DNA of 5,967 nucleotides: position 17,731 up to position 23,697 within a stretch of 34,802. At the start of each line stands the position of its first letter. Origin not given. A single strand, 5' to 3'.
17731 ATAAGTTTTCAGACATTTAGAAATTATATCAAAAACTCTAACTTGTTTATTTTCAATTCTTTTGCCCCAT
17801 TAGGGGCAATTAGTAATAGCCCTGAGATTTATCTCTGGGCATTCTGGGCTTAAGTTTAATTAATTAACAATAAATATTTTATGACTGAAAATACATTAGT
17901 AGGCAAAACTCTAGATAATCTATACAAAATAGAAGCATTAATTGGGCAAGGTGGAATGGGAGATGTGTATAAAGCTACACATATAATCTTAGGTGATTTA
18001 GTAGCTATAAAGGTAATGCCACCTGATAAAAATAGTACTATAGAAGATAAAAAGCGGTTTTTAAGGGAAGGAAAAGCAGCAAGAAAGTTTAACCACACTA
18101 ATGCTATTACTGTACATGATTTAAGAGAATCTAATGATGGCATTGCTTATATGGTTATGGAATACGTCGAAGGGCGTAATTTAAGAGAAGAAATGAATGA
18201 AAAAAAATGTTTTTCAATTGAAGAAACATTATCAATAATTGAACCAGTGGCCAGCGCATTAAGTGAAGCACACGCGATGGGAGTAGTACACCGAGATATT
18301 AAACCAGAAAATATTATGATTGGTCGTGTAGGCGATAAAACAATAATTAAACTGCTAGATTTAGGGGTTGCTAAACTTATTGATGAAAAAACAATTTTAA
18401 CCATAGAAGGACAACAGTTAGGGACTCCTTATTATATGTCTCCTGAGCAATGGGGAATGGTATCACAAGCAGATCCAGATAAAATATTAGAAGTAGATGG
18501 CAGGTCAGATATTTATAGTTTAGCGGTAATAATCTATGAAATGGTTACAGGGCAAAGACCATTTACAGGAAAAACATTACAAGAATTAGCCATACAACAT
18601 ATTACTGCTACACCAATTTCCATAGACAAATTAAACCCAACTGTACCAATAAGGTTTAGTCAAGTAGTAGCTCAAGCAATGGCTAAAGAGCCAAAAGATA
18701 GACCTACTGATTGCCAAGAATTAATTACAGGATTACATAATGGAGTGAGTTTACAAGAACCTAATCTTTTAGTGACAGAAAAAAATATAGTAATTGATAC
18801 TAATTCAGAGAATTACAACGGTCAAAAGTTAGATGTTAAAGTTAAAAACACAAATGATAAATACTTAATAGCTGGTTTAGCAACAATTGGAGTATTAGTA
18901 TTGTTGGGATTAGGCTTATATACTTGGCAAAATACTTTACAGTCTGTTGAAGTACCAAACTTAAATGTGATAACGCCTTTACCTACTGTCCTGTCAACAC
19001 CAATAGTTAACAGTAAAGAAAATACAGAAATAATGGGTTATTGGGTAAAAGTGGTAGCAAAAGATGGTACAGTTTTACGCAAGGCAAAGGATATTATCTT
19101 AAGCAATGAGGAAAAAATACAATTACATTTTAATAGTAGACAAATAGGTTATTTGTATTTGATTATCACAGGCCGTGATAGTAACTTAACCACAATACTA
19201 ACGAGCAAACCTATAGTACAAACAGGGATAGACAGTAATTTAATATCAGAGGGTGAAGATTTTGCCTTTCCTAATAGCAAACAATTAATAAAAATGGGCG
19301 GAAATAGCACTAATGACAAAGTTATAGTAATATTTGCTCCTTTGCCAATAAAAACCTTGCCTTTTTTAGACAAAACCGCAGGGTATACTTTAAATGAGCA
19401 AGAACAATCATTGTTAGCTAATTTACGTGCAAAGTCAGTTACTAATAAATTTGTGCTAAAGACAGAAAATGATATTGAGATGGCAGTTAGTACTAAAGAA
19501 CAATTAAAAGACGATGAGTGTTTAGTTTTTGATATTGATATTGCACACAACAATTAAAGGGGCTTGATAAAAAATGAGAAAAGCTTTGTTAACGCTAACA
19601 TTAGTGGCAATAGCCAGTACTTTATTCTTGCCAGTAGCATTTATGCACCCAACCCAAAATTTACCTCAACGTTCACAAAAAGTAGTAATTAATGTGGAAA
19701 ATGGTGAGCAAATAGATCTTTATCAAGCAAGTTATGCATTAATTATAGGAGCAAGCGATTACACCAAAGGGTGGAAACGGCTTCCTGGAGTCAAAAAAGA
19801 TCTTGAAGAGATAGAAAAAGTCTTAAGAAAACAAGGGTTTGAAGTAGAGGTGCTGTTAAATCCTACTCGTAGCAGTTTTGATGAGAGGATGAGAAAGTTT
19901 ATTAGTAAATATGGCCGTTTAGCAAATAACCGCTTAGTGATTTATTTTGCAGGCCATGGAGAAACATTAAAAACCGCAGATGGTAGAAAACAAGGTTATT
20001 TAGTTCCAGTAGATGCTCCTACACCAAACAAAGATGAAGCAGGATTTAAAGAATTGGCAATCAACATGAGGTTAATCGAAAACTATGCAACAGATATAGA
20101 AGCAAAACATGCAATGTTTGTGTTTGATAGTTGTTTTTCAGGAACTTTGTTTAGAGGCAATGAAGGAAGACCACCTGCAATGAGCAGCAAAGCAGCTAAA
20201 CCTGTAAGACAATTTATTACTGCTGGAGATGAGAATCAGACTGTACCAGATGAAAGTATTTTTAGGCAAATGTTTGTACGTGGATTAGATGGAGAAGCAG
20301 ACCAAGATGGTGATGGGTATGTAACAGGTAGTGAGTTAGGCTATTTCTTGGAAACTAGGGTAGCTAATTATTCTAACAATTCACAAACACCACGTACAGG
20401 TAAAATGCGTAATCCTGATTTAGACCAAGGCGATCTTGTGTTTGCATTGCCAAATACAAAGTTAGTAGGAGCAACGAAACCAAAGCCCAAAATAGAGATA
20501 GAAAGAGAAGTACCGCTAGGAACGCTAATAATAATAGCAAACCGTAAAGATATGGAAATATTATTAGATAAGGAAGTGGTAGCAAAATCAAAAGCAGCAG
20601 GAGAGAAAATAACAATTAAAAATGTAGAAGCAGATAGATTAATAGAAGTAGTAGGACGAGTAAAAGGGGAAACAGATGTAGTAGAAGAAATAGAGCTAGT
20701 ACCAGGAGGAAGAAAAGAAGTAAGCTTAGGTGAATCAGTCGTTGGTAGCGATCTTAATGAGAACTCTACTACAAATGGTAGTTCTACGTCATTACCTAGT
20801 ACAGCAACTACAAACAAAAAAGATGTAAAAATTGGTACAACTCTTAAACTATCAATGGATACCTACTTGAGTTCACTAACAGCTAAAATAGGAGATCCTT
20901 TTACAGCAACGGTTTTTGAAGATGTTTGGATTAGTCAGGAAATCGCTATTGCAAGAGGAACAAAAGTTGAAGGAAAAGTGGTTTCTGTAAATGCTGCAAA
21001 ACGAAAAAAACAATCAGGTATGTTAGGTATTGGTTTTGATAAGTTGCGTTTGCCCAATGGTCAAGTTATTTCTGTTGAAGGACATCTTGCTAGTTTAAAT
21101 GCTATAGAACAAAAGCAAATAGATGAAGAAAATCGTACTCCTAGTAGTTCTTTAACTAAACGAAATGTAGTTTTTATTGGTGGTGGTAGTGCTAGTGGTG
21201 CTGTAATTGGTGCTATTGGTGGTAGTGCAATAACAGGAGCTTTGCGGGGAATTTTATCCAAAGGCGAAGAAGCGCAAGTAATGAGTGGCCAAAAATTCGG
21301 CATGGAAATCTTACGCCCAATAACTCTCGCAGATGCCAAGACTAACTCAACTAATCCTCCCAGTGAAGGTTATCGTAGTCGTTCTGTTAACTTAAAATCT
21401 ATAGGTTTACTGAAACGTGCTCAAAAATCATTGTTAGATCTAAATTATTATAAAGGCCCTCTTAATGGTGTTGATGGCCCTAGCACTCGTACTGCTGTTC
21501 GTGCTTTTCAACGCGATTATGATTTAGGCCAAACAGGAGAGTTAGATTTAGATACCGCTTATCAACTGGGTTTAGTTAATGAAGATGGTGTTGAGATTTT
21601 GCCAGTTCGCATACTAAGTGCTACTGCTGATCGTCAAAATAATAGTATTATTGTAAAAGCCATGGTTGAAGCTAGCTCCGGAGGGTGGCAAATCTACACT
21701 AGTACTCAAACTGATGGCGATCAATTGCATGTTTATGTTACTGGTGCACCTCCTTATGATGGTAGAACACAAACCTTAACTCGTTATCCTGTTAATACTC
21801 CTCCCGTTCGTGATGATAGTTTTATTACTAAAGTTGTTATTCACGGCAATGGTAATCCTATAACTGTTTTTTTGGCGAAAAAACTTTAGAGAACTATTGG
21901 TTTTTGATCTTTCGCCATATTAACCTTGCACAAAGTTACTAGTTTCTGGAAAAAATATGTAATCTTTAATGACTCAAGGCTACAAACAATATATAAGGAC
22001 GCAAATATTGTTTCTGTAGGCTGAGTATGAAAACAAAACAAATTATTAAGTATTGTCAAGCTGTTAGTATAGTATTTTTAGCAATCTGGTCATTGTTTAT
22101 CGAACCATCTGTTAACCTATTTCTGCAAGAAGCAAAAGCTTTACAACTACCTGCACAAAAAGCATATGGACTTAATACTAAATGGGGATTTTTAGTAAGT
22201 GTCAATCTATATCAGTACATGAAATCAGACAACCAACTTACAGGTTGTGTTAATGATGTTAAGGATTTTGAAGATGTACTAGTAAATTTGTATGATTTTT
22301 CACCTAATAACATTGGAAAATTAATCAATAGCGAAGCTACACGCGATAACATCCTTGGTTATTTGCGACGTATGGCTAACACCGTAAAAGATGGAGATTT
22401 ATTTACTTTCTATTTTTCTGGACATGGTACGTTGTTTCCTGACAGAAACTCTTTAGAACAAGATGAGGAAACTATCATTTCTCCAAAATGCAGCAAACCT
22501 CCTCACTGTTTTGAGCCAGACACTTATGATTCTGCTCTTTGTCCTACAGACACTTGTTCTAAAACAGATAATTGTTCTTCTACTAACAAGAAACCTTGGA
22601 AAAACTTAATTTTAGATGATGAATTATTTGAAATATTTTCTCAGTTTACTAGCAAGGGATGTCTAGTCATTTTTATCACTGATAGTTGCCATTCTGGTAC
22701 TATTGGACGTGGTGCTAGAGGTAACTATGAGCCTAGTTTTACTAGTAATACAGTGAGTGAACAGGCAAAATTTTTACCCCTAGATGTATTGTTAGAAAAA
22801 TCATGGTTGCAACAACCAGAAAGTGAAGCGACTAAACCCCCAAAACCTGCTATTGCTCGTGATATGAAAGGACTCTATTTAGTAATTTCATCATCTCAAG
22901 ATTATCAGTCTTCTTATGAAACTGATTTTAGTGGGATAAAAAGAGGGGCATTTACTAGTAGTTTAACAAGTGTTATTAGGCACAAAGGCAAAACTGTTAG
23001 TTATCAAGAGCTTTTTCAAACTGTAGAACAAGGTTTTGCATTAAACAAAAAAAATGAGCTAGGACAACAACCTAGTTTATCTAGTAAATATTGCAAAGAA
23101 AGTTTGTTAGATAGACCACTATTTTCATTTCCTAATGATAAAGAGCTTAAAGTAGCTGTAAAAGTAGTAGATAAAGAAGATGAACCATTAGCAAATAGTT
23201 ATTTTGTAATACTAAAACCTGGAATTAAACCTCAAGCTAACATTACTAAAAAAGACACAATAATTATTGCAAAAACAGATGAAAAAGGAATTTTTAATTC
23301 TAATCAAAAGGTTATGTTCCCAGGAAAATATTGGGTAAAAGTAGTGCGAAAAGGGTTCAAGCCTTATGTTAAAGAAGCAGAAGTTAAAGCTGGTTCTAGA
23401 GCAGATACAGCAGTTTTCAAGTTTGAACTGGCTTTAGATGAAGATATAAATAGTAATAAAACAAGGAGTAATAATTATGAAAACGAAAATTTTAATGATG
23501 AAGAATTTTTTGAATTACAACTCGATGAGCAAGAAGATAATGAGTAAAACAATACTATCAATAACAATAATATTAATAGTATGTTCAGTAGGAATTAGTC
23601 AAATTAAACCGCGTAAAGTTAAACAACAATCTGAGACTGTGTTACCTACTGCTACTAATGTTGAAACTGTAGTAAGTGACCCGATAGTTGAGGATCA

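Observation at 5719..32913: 27-kb island: eight exported caspase paralogues wired to hypervariable lectin-like receptors, kinase/pseudokinase and ECF sigma modules - a candidate extracytoplasmic sensor-protease system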

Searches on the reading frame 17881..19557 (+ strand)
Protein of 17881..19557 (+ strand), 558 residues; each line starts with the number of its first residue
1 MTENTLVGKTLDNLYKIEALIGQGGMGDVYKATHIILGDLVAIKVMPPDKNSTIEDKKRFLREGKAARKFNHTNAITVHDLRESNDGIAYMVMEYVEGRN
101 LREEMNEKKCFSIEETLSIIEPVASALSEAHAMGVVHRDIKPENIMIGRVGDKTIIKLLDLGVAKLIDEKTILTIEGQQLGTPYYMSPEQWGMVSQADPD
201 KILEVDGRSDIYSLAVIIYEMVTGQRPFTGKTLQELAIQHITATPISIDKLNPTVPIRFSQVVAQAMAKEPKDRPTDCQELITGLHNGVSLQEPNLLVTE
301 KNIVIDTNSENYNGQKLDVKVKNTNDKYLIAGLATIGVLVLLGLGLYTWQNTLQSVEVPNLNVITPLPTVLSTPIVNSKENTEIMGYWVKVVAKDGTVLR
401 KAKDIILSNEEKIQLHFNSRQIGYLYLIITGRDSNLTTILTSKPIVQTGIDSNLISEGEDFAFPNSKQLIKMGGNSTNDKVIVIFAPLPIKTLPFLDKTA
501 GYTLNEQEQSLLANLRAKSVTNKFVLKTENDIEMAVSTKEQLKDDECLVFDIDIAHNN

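Call 3: search_protein_families(library=pfam, proteins=[window:17881-19557:+], max_evalue=0.01)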
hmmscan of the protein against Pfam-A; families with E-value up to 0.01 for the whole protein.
window:17881-19557:+ (558 aa): 7 families
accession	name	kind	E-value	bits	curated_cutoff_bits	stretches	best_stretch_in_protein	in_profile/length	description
PF00069.31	Pkinase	-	1.5e-48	166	31.7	1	15-280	1-256/263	Protein kinase domain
PF07714.23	PK_Tyr_Ser-Thr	-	2.1e-30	106.3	23.1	1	17-276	3-250/258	Protein tyrosine and serine/threonine kinase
PF03109.22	ABC1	-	5.3e-07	29.5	22.9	1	65-173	119-223/244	ABC1 atypical kinase-like domain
PF14326.11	DUF4384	-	0.00013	22.4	27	1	410-486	5-78/81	Domain of unknown function (DUF4384)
PF17667.7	Pkinase_fungal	-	0.00091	18.5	24.1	1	112-187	284-361/387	Fungal protein kinase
PF01636.29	APH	-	0.0011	19.2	23.2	0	124-163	159-196/239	Phosphotransferase enzyme family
PF06293.20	Kdo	-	0.0031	17.4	21.3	1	88-166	91-171/207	Lipopolysaccharide kinase (Kdo/WaaP) family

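Call 77: search_protein_families(library=padloc, proteins=[window:17881-19557:+], max_evalue=0.001)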
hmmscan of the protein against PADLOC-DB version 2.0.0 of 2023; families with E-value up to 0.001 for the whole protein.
window:17881-19557:+ (558 aa): 35 families (the best 25 are shown)
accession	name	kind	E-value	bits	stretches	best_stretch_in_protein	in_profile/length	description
PDLC04042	PD-T4-6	-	2.2e-80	268.5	1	9-290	5-274/292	-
PDLC04053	PD-T4-6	-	1.5e-77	259.1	1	13-295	9-278/311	-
PDLC04060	PD-T4-6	-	2e-76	255.9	1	7-303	2-282/486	-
PDLC04061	PD-T4-6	-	2.9e-75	252.7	1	8-287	11-282/510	-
PDLC04043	PD-T4-6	-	2.9e-74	248.8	1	11-324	13-312/452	-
PDLC04047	PD-T4-6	-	9.6e-72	239.8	1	8-343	5-318/327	-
PDLC04054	PD-T4-6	-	1.5e-67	226.5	1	8-288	6-273/347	-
PDLC04039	PD-T4-6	-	2e-65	219.6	1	4-284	6-271/458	-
PDLC04057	PD-T4-6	-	6.2e-65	217.9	1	7-351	2-345/443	-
PDLC04041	PD-T4-6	-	8.5e-65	217.7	1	13-315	28-320/443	-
PDLC04052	PD-T4-6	-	2e-62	210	1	10-391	6-380/496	-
PDLC04048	PD-T4-6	-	3.7e-62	208.7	1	7-310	4-290/354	-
PDLC04138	mad6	-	2.7e-60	203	1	10-318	48-341/659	mads_6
PDLC04040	PD-T4-6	-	1.6e-55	186.9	1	20-310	1-291/547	-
PDLC04064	PD-T4-6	-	3.4e-54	182.2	1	15-281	22-277/369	-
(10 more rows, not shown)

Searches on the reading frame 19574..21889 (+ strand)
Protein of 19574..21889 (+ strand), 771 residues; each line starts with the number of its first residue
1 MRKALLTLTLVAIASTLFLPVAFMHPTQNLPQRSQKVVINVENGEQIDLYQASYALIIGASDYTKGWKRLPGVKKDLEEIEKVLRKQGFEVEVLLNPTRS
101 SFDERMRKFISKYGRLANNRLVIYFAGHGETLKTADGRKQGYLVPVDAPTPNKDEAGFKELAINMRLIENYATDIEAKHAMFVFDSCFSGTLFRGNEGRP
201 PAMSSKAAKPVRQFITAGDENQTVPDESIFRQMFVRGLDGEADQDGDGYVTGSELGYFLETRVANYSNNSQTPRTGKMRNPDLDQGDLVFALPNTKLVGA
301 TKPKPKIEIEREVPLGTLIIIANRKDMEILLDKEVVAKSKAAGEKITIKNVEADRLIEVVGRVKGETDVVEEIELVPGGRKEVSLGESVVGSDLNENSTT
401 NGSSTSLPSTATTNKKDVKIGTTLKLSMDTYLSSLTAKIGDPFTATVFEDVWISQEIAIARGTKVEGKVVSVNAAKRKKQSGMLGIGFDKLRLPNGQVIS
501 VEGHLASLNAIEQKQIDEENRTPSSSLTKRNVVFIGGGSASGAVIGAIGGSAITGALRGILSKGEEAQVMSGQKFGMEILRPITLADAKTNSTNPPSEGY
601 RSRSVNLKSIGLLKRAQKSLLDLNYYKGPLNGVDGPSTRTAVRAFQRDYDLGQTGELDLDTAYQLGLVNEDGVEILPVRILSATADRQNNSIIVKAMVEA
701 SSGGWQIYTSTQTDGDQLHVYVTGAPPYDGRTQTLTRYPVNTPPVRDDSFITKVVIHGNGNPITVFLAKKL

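Call 3: search_protein_families(library=pfam, proteins=[window:19574-21889:+], max_evalue=0.01)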
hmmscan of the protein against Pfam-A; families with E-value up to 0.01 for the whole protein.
window:19574-21889:+ (771 aa): 3 families
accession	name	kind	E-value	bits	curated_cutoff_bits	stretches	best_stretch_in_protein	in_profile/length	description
PF00656.27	Peptidase_C14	-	8.6e-20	71.8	21.4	1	54-202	3-131/233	Caspase domain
PF01471.23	PG_binding_1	-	3.8e-12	46.6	23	1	614-665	6-57/57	Putative peptidoglycan binding domain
PF12770.12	CHAT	-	0.0019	18.1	24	1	47-147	81-170/289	CHAT domain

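Call 37: search_protein_families(library=ncbifam, proteins=[window:19574-21889:+], max_evalue=0.01)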
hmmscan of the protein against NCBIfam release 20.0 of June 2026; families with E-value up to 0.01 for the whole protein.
window:19574-21889:+ (771 aa): 4 families
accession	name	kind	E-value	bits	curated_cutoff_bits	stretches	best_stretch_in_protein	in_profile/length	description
NF047832.1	caspase_w_EACC1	subfamily_domain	5.4e-17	62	140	1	53-264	1-209/211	caspase, EACC1-associated type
TIGR03979.1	His_Ser_Rich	equivalog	4.4e-08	33.3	121.65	1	601-667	119-188/190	His-Xaa-Ser repeat protein HxsA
TIGR02869.1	spore_SleB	equivalog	5.4e-05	23.1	236.5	1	615-673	18-76/201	spore cortex-lytic enzyme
NF052377.1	lmo1851_S41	exception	0.0062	15.3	725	0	613-665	393-445/468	lmo1851 family serine protease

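Call 77: search_protein_families(library=padloc, proteins=[window:19574-21889:+], max_evalue=0.001)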
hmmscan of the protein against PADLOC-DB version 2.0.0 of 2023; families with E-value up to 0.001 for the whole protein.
window:19574-21889:+ (771 aa): 1 family
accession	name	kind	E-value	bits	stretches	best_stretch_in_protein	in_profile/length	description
PDLC02987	caspase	-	7.6e-10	36.6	1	52-226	2-130/453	-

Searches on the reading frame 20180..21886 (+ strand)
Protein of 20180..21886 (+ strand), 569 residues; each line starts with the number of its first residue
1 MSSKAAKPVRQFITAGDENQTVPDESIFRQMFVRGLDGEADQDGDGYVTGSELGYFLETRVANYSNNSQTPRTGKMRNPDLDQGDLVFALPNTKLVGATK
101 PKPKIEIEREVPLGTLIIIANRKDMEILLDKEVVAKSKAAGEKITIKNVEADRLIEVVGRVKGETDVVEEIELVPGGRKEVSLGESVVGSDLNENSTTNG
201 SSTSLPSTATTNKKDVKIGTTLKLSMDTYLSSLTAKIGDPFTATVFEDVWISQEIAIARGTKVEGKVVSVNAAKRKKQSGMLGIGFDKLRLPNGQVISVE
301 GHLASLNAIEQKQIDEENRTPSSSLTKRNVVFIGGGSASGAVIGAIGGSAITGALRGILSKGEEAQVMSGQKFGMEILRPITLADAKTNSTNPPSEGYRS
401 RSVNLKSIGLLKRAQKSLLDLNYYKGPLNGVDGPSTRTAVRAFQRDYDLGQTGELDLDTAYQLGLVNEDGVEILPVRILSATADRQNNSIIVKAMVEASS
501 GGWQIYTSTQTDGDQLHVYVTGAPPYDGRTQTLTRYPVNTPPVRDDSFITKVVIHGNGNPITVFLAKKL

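Call 42: search_protein_families(library=pfam, proteins=[window:20180-21886:+], max_evalue=1)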
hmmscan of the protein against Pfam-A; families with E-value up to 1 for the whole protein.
window:20180-21886:+ (569 aa): 4 families
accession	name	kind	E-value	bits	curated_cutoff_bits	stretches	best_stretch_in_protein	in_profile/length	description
PF01471.23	PG_binding_1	-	7.3e-12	45.7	23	1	412-463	6-57/57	Putative peptidoglycan binding domain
PF00036.39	EF-hand_1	-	0.011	15.7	25.4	1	39-58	8-27/29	EF hand domain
PF13405.12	EF-hand_6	-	0.037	14.2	25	1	41-58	10-27/30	EF-hand domain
PF13499.12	EF-hand_7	-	0.17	12.7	30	0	40-59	11-30/67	EF-hand domain pair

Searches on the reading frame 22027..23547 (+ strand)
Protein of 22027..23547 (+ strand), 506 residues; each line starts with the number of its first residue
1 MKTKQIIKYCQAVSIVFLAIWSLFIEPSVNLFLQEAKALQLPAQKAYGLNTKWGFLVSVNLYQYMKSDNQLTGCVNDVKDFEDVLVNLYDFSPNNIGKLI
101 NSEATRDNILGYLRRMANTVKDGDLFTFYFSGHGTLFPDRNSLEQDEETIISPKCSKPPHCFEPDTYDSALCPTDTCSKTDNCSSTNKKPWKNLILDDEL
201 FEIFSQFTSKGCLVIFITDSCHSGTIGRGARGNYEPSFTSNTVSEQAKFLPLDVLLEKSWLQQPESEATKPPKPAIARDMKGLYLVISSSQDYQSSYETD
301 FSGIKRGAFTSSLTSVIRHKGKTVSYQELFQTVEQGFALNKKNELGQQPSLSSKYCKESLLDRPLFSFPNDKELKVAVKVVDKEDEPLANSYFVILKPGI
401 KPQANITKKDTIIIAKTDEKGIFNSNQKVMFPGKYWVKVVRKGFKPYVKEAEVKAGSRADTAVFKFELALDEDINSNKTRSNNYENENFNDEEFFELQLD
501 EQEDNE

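Call 3: search_protein_families(library=pfam, proteins=[window:22027-23547:+], max_evalue=0.01)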
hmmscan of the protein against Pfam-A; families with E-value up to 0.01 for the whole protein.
window:22027-23547:+ (506 aa): 2 families
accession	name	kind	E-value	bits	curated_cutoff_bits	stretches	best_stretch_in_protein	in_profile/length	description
PF00656.27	Peptidase_C14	-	3.3e-25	89.6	21.4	1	59-356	7-229/233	Caspase domain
PF13620.12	CarboxypepD_reg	-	0.0023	18.7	32.3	1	402-460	15-76/82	Carboxypeptidase regulatory-like domain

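Call 37: search_protein_families(library=ncbifam, proteins=[window:22027-23547:+], max_evalue=0.01)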
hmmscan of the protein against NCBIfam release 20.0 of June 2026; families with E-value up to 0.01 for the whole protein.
window:22027-23547:+ (506 aa): 1 family
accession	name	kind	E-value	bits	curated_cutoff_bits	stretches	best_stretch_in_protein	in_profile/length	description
NF047832.1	caspase_w_EACC1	subfamily_domain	2.8e-10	40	140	1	56-141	5-87/211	caspase, EACC1-associated type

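Call 77: search_protein_families(library=padloc, proteins=[window:22027-23547:+], max_evalue=0.001)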
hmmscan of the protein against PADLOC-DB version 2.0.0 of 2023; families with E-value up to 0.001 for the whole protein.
window:22027-23547:+ (506 aa): 1 family
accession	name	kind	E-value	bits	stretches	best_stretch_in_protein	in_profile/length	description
PDLC02987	caspase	-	2.6e-13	48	1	52-235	3-130/453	-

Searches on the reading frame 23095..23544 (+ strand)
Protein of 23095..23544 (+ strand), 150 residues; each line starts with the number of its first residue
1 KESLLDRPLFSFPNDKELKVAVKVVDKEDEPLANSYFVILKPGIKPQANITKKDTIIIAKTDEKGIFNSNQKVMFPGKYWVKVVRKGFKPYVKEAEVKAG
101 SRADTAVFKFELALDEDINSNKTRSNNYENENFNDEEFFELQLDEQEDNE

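Call 42: search_protein_families(library=pfam, proteins=[window:23095-23544:+], max_evalue=1)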
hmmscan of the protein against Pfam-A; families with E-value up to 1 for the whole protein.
window:23095-23544:+ (150 aa): 3 families
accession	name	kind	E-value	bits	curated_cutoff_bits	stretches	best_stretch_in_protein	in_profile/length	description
PF13620.12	CarboxypepD_reg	-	0.00018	22.2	32.3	1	46-104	15-76/82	Carboxypeptidase regulatory-like domain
PF08308.17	PEGA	-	0.024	15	20.8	1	75-101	33-59/71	PEGA domain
PF13715.12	CarbopepD_reg_2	-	0.04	14.4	32.2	1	46-106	15-73/88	CarboxypepD_reg-like domain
